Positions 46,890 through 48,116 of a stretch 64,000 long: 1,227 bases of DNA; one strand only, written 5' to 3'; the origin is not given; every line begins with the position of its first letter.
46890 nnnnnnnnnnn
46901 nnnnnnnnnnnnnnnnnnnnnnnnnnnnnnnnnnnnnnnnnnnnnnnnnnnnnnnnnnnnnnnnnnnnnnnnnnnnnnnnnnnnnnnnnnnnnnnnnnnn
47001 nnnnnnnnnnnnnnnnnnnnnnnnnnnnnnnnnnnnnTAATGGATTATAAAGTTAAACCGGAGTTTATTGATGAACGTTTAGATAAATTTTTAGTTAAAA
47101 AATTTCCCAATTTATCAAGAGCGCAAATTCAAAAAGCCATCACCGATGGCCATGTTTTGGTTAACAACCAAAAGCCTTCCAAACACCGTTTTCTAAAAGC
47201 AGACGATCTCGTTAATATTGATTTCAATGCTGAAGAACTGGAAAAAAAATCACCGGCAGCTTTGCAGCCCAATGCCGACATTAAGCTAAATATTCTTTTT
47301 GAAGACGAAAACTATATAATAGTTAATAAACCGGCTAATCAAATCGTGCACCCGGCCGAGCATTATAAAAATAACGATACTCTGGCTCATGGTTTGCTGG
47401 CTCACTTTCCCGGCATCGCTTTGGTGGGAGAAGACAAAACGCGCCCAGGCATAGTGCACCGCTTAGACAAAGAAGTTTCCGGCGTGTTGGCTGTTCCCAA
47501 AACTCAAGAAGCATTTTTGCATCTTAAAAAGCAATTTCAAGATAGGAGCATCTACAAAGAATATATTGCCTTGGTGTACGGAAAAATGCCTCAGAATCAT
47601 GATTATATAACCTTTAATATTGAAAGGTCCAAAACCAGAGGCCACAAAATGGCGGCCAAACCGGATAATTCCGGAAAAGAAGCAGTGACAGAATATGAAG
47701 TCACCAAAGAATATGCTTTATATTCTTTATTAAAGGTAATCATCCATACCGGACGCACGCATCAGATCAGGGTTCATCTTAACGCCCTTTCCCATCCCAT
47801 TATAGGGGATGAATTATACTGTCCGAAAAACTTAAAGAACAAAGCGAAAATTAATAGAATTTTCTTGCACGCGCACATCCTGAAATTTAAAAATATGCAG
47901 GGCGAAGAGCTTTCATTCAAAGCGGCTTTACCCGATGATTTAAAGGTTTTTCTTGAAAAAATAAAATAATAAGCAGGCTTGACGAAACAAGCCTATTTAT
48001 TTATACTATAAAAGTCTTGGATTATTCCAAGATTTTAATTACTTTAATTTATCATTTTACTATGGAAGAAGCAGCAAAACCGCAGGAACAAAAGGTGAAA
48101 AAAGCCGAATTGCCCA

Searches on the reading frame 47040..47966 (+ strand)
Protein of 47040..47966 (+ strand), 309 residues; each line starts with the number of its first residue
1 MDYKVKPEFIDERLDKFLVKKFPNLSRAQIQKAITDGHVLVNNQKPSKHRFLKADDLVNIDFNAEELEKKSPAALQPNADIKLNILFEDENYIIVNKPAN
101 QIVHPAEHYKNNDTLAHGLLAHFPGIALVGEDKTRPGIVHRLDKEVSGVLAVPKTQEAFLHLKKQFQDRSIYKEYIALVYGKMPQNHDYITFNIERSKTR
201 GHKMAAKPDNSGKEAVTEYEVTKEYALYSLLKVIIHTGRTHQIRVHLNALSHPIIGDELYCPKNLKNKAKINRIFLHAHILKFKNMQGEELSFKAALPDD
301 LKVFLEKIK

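Call 97: search_protein_families(library=pfam, proteins=[window:47040-47966:+], max_evalue=0.001)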
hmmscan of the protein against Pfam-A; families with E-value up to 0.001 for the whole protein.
window:47040-47966:+ (309 aa): 2 families
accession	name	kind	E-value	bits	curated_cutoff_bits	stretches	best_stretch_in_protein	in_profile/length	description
PF00849.27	PseudoU_synth_2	-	1.8e-30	106.6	26.8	1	91-249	1-152/152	RNA pseudouridylate synthase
PF01479.30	S4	-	4.8e-10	39.5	22.8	1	12-45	1-34/48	S4 domain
